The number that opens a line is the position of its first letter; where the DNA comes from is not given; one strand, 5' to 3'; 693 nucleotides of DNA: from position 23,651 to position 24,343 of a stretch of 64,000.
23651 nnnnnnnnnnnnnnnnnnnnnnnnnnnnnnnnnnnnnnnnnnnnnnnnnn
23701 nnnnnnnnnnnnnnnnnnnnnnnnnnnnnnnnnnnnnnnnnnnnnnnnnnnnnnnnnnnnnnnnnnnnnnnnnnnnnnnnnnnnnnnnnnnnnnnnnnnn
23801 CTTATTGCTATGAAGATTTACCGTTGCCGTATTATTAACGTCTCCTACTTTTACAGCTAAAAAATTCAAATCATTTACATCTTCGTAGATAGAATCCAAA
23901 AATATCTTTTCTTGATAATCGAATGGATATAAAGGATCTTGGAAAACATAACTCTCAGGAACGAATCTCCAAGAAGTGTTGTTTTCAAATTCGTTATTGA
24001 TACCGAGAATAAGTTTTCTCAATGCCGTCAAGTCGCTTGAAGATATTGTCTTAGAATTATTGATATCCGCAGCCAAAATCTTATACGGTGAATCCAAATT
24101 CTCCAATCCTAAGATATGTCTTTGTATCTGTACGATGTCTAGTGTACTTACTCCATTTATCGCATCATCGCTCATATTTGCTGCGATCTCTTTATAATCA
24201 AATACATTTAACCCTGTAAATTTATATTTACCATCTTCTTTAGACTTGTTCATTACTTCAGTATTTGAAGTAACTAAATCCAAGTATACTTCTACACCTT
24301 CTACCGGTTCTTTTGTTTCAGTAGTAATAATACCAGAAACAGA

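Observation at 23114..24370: Every giant paralogue carries both a dockerin-like and a cohesin-like module just before the T9SS sorting domain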

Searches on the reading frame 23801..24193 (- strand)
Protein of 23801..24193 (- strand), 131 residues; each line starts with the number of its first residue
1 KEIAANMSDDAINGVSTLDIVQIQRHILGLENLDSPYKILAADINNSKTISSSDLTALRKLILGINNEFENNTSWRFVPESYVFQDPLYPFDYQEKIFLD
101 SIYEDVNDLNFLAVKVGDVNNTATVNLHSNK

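Call 38: predict_structure(alignment_id=A4)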
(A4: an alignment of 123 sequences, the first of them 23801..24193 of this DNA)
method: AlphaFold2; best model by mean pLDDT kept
length: 131 residues; sequences in the alignment: 123
mean_pLDDT: 91.1   pTM: 0.84
mean pLDDT of the five models: 91.1, 90.3, 90.1, 89.4, 89.2
residues with pLDDT >= 90: 98; 70-90: 28; 50-70: 4; < 50: 1
segments of 3 or more residues with pLDDT < 50: none
pLDDT, mean of each block of 10 residues (from residue 1): 86 94 98 97 97 97 94 94 94 89 78 95 75 50
secondary structure, 60 per line:
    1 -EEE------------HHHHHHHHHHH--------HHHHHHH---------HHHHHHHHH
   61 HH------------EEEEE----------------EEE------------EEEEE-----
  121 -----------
elements in order: E2-4 H17-27 H36-42 H52-62 E75-79 E96-98 E111-115

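Call 40: fold_search(model_id=the predicted structure, library=pdb)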
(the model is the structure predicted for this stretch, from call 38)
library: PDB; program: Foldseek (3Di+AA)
matches with E <= 10: 26; with E <= 0.001: 0
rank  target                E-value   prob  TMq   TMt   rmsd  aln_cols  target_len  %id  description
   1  4dh2_D                9.1e-02  0.93  0.37  0.63   5.1        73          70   26  Crystal structure of Coh-OlpC(Cthe_0452)-Doc435(Cthe_0435) complex: A novel type I Cohesin-Dockerin complex from Clost (released 2012-11-28)
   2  8x39_A                1.0e-01  0.97  0.39  0.37   4.3        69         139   23  Crystal structure of cellulosomal double-dockerin module of Clo1313_0689 from Clostridium thermocellum (released 2024-04-03)
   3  5nrk_D                1.3e-01  0.82  0.33  0.60   5.8        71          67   25  Crystal structure of the sixth cohesin from Acetivibrio cellulolyticus' scaffoldin B in complex with Cel5 dockerin S15 (released 2018-01-31)
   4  4uyp_B                1.5e-01  0.98  0.35  0.61   1.8        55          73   31  High resolution structure of the third cohesin ScaC in complex with the ScaB dockerin with a mutation in the N-termina (released 2015-04-15)
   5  5nrk_B                1.6e-01  0.84  0.34  0.61   5.6        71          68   27  Crystal structure of the sixth cohesin from Acetivibrio cellulolyticus' scaffoldin B in complex with Cel5 dockerin S15 (released 2018-01-31)
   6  4dh2_B                1.6e-01  0.84  0.35  0.59   5.6        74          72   26  Crystal structure of Coh-OlpC(Cthe_0452)-Doc435(Cthe_0435) complex: A novel type I Cohesin-Dockerin complex from Clost (released 2012-11-28)
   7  8x39_B                2.1e-01  0.89  0.36  0.34   3.8        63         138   21  Crystal structure of cellulosomal double-dockerin module of Clo1313_0689 from Clostridium thermocellum (released 2024-04-03)
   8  8x3a_MODEL_1_A        2.4e-01  0.82  0.36  0.32   4.7        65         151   28  Solution NMR structure of cellulosomal double-dockerin module of Clo1313_0689 from Clostridium thermocellum (released 2024-04-03)
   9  4fl4_A                5.7e-01  0.82  0.40  0.73   4.4        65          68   26  Scaffoldin conformation and dynamics revealed by a ternary complex from the Clostridium thermocellum cellulosome (released 2012-06-27)
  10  4olk_A                1.1e+00  0.09  0.20  0.17  13.3        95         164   15  The CHAP domain of LysGH15 (released 2014-05-28)
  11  2vn6_B                1.6e+00  0.57  0.35  0.67   2.3        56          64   21  The Clostridium cellulolyticum dockerin displays a dual binding mode for its cohesin partner (released 2008-05-13)
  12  5mwl_B                3.9e+00  0.02  0.15  0.06  12.9        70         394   14  INOSITOL 1,3,4,5,6-PENTAKISPHOSPHATE 2-KINASE FROM M. MUSCULUS IN COMPLEX WITH ATP and IP5 (released 2017-05-10)
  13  3kt7                  6.5e+00  0.01  0.16  0.06   8.7        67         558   15  Crystal structure of Tpa1 from Saccharomyces cerevisiae, a component of the messenger ribonucleoprotein complex (released 2010-01-19)
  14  4nj6_L                7.4e+00  0.02  0.13  0.20   8.6        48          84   19  PB1 Domain of AtARF7 (released 2014-03-26)
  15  7f28_C                8.0e+00  0.01  0.12  0.09  15.2        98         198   14  Crystal structure of a bacterial ketosynthase (released 2022-06-15)
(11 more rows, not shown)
